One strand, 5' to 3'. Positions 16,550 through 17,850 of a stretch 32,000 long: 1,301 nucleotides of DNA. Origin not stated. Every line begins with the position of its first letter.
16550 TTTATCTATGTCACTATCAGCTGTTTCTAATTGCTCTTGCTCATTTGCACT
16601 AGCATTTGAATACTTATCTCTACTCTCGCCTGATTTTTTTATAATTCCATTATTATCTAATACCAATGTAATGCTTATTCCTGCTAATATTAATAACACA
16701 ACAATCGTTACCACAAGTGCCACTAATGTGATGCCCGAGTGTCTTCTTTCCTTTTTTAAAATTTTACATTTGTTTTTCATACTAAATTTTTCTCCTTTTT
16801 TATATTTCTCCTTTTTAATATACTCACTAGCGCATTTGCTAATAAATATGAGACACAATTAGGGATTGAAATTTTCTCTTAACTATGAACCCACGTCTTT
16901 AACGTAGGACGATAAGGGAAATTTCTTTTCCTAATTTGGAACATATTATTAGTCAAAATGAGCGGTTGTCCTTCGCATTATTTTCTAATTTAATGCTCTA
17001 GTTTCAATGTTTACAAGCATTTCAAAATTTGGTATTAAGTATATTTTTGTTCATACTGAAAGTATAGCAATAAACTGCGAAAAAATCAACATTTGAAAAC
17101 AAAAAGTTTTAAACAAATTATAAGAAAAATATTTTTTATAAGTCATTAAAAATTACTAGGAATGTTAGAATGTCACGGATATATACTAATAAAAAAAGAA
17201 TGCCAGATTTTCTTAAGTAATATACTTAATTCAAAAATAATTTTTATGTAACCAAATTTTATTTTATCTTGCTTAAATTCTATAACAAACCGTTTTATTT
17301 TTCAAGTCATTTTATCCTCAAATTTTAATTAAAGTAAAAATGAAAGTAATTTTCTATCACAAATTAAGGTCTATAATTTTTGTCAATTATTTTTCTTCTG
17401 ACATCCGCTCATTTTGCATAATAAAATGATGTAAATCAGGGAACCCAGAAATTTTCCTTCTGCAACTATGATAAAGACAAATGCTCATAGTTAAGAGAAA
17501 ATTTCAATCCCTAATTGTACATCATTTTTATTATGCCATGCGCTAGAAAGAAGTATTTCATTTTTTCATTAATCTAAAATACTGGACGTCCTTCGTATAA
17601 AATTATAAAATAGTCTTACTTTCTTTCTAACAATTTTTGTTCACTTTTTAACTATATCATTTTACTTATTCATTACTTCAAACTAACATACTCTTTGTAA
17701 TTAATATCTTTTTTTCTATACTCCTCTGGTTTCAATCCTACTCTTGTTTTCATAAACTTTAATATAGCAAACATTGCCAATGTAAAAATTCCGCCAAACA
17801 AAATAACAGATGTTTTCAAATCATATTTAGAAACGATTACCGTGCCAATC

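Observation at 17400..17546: Four-copy long-hairpin element with a conserved core, a conserved TAAAGAC apical motif and copy-specific compensatory outer stems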

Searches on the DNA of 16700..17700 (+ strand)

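Call 11: search_rna_families(source=window, start=16700, end=17700, threshold=evalue, max_evalue=10, show_alignments=3)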
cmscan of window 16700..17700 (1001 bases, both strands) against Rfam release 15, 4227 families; matches with E-value up to 10: 7.
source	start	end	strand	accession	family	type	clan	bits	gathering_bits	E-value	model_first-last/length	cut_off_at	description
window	17417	17535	+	RF04134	MIR7504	Gene; miRNA;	-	23.7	83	0.17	1-124/124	no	MIR7504 microRNA precursor family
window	17135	17188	+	RF02445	SpR14_sRNA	Gene; sRNA;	-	21.4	50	3.9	1-80/80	no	Streptococcus sRNA SpR14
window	17420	17532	-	RF04134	MIR7504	Gene; miRNA;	-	20.6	83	0.99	1-124/124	no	MIR7504 microRNA precursor family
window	16856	16940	+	RF03445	mir-7552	Gene; miRNA;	-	20.5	59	1.9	1-63/63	no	mir-7552 microRNA precursor family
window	17334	17403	+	RF01566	DdR16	Gene; snRNA; snoRNA; CD-box;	-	16.9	70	7.7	1-78/78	no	Dictyostelium snoRNA DdR16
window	16971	17082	-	RF04241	mir-5014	Gene; miRNA;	-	15.4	101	6.1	1-123/123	no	mir-5014 microRNA precursor family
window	16854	16940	+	RF04097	MIR2630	Gene; miRNA;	-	14.4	144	5.5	1-229/229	no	MIR2630 microRNA precursor family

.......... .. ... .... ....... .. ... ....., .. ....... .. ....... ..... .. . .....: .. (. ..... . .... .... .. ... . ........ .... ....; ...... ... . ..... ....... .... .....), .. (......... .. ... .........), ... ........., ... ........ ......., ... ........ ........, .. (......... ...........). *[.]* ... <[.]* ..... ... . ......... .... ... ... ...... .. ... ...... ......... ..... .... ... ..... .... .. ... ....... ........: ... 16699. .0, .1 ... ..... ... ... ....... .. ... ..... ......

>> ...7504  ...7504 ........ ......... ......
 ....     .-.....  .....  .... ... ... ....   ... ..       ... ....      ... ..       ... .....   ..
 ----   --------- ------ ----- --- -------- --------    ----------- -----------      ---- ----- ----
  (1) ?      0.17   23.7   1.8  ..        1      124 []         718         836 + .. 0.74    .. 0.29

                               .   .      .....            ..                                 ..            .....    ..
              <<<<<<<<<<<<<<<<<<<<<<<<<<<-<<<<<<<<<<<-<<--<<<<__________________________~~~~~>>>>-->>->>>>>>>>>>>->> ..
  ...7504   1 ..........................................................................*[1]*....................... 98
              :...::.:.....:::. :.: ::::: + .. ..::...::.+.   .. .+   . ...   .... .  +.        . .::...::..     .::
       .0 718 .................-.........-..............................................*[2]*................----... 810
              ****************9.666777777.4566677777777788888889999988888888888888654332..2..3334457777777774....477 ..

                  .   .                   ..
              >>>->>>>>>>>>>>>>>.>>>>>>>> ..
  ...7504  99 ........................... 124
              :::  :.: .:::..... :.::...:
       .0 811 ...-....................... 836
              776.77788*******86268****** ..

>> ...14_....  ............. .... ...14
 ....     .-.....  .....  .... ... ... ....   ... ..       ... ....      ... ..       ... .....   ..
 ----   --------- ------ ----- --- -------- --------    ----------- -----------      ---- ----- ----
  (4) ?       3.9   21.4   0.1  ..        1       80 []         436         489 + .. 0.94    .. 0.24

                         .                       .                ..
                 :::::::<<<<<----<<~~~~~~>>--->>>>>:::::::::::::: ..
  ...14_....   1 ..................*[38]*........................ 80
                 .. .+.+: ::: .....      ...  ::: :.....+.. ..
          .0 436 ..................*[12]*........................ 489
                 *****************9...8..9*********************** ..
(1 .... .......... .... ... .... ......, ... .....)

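Call 40: build_rna_model(alignment_id=A4, structure=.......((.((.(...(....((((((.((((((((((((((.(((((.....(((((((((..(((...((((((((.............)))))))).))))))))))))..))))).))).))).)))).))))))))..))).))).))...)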
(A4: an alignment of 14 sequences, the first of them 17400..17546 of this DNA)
Model R1 built from alignment A4 (14 sequences, 157 columns); structure: as given.
model positions 144; base pairs 51; branch points 0; effective number of sequences 1.18; information 0.59 bits per position. Calibrated on 0.2 Mb of random sequence (short: E-values are rough).
structure used (alignment columns):
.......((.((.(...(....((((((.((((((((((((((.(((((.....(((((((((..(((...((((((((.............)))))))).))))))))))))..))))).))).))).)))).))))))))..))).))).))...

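Call 41: search_with_rna_model(model_id=R1, sources=[window, L001, L002, L003, L004, L005, L006, L007, L008, L009, L010, L011, L012, L013, L015, L016], max_evalue=1)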
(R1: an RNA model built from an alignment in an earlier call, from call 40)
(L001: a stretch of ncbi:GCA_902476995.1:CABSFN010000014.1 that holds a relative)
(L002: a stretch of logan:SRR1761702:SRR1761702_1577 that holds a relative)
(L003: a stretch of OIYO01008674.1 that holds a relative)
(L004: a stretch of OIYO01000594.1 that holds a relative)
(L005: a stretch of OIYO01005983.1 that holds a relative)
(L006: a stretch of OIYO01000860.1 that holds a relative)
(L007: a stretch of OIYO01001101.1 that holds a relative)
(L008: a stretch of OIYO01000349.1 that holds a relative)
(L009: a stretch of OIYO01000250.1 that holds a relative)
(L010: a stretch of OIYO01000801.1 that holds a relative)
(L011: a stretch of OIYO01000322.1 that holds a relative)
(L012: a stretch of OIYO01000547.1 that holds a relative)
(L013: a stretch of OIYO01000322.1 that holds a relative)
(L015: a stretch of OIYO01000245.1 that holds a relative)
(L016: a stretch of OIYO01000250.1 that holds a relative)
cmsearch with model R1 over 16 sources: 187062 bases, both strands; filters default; matches with E-value up to 1: 41.
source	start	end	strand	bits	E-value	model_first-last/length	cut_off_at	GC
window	17400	17546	+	162.4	1.3e-37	1-144/144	no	0.33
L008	12397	12543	-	157.4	2.3e-36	1-144/144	no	0.33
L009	3830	3976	-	156.3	4.5e-36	1-144/144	no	0.37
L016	10866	11010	-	156.2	4.7e-36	1-144/144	no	0.32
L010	806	949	-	156.2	4.8e-36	1-144/144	no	0.33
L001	8139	8282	+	150.1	1.6e-34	1-144/144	no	0.35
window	16827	16970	-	149.8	1.9e-34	1-144/144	no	0.34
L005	1798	1941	-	147.5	7e-34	1-144/144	no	0.33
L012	10862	11004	+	146.3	1.4e-33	1-144/144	no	0.31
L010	637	782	-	146.2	1.5e-33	1-144/144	no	0.34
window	29046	29189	-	143.9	5.6e-33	1-144/144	no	0.33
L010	467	613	-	143.2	8.3e-33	1-144/144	no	0.34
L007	6957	7106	-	140.2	4.8e-32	1-144/144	no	0.36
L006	1861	2004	-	139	9.8e-32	1-144/144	no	0.31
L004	11749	11890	+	138.2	1.5e-31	1-139/144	3'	0.34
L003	2438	2573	+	133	3.1e-30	1-136/144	3'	0.32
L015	6479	6620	-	116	5.4e-26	1-144/144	no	0.27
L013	14467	14584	+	66.8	1.1e-13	1-116/144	3'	0.35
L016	10862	11006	+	48.8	3.6e-09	1-144/144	no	0.32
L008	12393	12539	+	44.5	4.3e-08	1-144/144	no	0.32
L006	1855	1998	+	41.2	2.8e-07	1-144/144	no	0.31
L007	6953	7102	+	40.6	4.1e-07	1-144/144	no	0.36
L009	4365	4426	-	37.6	2.3e-06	1-144/144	no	0.34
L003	2444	2573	-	36.8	3.6e-06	15-144/144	5'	0.32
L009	3826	3972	+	36.3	4.7e-06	1-144/144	no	0.35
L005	1794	1937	+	36.2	5.2e-06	1-144/144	no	0.31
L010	803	945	+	35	1e-05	1-144/144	no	0.32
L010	633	778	+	34.6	1.3e-05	1-144/144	no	0.34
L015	6478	6613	+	33.9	1.9e-05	1-144/144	no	0.28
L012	10866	11006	-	33.7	2.1e-05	1-144/144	no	0.3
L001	8143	8286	-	33.7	2.1e-05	1-144/144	no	0.34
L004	11764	11887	-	32.6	4.1e-05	15-135/144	no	0.31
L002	1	41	+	29.8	0.00021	104-144/144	5'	0.34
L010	463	609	+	24.5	0.0042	1-144/144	no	0.33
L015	3467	3606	-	23.7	0.0068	1-144/144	no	0.3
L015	10097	10203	-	19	0.1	1-144/144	no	0.27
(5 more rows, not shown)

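Call 42: search_with_rna_model(model_id=R1, sources=[L017, L018, L019, L020, L021, L022, L023, L024, L025, L026, L027, L028, L029, L030, L031, L032, L033, L034, L035, L036, L037, L038, L039, L040, L041, L042, L043, L044, L045, L046, L047, L048, L049, L050, L051, L052, L053, L054, L055, L056, L057, L058, L059, L060, L061, L062, L063, L064, L065, L066, L067, L068, L069, L070, L071, L072, L073, L074, L075, L076, L077, L078, L079, L080, L081, L082, L083, L084, L085, L086, L087, L088, L089, L090, L091, L092, L093, L094, L095, L096], max_evalue=1)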
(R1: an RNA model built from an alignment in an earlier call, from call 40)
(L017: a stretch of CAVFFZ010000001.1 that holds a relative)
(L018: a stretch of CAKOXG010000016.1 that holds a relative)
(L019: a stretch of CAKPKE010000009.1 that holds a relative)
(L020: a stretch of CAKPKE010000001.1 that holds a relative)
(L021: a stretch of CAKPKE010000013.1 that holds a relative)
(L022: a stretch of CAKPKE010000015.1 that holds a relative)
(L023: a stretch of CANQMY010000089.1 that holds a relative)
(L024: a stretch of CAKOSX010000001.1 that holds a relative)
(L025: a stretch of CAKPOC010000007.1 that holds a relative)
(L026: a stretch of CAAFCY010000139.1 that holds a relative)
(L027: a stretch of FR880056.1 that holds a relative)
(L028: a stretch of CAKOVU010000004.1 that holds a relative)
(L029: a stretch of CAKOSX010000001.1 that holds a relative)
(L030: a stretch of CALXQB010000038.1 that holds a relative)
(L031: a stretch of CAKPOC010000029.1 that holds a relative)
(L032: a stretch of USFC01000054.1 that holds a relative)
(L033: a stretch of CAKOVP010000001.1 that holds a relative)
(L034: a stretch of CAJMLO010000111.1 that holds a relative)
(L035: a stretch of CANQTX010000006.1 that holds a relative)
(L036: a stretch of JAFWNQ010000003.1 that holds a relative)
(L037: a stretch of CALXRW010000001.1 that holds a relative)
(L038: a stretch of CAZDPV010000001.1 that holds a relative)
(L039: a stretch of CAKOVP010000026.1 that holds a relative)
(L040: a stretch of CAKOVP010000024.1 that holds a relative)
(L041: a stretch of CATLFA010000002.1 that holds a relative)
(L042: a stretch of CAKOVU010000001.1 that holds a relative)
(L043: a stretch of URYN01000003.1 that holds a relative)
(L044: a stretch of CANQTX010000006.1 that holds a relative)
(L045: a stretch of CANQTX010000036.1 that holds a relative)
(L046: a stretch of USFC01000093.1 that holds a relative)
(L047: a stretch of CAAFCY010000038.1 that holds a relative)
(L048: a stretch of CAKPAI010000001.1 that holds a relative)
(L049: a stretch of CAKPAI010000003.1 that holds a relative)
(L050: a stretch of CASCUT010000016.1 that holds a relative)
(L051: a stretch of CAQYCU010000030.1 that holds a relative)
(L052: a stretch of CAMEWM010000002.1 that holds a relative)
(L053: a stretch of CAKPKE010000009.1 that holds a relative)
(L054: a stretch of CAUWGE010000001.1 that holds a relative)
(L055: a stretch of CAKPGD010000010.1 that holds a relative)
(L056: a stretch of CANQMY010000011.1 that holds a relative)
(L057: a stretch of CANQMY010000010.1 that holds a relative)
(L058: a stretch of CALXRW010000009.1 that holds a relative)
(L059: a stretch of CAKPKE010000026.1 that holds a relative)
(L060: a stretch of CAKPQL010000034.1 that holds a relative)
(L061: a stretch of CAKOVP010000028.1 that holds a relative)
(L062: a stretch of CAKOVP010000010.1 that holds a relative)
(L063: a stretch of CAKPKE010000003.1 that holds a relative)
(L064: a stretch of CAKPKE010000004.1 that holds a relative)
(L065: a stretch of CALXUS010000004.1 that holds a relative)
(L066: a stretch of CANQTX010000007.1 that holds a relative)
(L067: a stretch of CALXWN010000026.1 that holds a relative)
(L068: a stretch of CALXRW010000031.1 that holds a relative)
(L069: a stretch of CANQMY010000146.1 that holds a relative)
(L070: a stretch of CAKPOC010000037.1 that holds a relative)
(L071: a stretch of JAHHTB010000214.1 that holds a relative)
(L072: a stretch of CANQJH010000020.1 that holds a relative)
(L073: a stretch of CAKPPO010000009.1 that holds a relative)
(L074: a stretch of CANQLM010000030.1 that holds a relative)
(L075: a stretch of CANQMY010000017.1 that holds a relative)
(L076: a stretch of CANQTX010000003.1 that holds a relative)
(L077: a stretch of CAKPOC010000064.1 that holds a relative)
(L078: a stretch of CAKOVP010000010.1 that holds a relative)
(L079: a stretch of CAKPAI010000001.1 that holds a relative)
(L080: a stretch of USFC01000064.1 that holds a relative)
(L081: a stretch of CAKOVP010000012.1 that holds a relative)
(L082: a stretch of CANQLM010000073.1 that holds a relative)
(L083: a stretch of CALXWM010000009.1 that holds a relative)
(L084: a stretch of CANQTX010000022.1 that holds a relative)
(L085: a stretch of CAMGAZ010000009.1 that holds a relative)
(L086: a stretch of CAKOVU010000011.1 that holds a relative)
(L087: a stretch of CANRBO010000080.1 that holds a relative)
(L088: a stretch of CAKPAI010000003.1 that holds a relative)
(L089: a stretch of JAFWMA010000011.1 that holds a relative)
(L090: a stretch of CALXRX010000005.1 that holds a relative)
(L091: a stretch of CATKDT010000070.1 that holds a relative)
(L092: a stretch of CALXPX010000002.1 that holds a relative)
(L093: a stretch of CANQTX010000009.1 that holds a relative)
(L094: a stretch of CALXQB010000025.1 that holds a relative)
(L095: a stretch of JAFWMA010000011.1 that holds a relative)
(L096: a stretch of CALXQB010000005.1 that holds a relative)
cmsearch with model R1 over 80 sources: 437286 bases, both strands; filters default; matches with E-value up to 1: 0.
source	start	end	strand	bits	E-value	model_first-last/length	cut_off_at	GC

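Call 43: search_with_rna_model(model_id=R1, sources=[L009, L015], max_evalue=1, show_alignments=8)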
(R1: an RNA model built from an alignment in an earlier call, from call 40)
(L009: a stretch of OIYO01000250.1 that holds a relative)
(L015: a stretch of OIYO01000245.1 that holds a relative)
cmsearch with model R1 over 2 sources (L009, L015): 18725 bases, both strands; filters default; matches with E-value up to 1: 8.
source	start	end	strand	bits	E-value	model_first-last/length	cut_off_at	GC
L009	3830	3976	-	156.3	4.5e-37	1-144/144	no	0.37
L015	6479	6620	-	116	5.4e-27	1-144/144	no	0.27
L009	4365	4426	-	37.6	2.3e-07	1-144/144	no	0.34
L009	3826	3972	+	36.3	4.7e-07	1-144/144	no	0.35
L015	6478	6613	+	33.9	1.9e-06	1-144/144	no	0.28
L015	3467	3606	-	23.7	0.00068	1-144/144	no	0.3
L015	10097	10203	-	19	0.01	1-144/144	no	0.27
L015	6788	6846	-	13.5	0.25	1-144/144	no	0.2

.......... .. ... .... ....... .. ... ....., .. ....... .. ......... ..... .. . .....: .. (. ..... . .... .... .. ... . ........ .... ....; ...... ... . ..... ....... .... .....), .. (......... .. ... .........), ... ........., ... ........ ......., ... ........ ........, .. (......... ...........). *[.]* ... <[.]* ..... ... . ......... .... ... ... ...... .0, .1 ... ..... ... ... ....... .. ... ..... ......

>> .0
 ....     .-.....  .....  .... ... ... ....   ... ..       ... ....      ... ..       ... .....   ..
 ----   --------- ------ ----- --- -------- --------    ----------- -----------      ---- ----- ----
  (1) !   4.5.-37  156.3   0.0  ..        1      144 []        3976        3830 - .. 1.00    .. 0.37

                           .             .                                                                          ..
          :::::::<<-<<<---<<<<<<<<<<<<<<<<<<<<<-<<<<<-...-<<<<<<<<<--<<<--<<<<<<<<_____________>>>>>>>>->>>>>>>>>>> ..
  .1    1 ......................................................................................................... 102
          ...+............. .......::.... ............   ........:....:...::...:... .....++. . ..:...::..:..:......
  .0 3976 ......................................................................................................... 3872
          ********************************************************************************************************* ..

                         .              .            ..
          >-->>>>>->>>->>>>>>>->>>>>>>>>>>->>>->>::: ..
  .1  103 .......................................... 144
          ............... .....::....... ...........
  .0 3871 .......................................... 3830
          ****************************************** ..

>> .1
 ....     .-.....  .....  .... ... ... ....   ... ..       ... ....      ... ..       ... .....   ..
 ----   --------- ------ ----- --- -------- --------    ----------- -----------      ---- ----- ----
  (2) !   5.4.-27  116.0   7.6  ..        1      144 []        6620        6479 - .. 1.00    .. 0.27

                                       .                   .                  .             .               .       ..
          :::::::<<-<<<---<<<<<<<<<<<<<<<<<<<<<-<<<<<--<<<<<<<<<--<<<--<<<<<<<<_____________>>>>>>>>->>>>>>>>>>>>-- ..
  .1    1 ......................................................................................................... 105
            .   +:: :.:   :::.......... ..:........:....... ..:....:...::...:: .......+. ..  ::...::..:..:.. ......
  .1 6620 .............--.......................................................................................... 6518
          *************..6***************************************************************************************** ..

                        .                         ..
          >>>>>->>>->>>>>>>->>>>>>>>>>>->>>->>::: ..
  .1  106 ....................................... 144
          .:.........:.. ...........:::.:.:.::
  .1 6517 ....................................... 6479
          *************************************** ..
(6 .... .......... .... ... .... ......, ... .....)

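Call 49: search_with_rna_model(model_id=R1, sources=[L097, L098, L099, L100, L101], max_evalue=0.01)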
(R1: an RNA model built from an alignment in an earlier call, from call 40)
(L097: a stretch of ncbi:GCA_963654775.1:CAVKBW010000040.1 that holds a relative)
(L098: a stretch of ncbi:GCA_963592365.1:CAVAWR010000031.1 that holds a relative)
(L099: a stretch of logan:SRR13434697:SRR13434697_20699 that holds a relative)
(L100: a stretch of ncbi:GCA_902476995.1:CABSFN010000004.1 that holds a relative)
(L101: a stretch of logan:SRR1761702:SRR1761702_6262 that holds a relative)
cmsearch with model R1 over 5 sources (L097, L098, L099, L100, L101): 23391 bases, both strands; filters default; matches with E-value up to 0.01: 8.
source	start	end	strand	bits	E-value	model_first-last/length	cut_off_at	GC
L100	4441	4587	-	162.4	1.7e-38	1-144/144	no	0.33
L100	5017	5160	+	152.1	6.3e-36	1-144/144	no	0.33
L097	2943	3088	-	82.4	1.7e-18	1-144/144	no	0.32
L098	2943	3090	-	72.5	5.1e-16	1-144/144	no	0.3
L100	4428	4581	+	48.7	4.7e-10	1-144/144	no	0.32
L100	5021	5164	-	41.4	3.2e-08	1-144/144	no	0.32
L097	2941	3081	+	30.5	1.7e-05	1-144/144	no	0.31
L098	2941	3081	+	21.6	0.0029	1-144/144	no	0.29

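Call 66: search_dna_similar(query=window:17400-17546:+, collection=plasmids, mode=distant, max_evalue=0.01)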
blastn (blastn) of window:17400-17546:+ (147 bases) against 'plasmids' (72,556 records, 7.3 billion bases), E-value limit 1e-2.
No match.

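Call 67: search_dna_similar(query=window:17400-17546:+, collection=phages, mode=distant, max_evalue=0.01)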
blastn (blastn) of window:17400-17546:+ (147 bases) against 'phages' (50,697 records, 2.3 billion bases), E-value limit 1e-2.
No match.
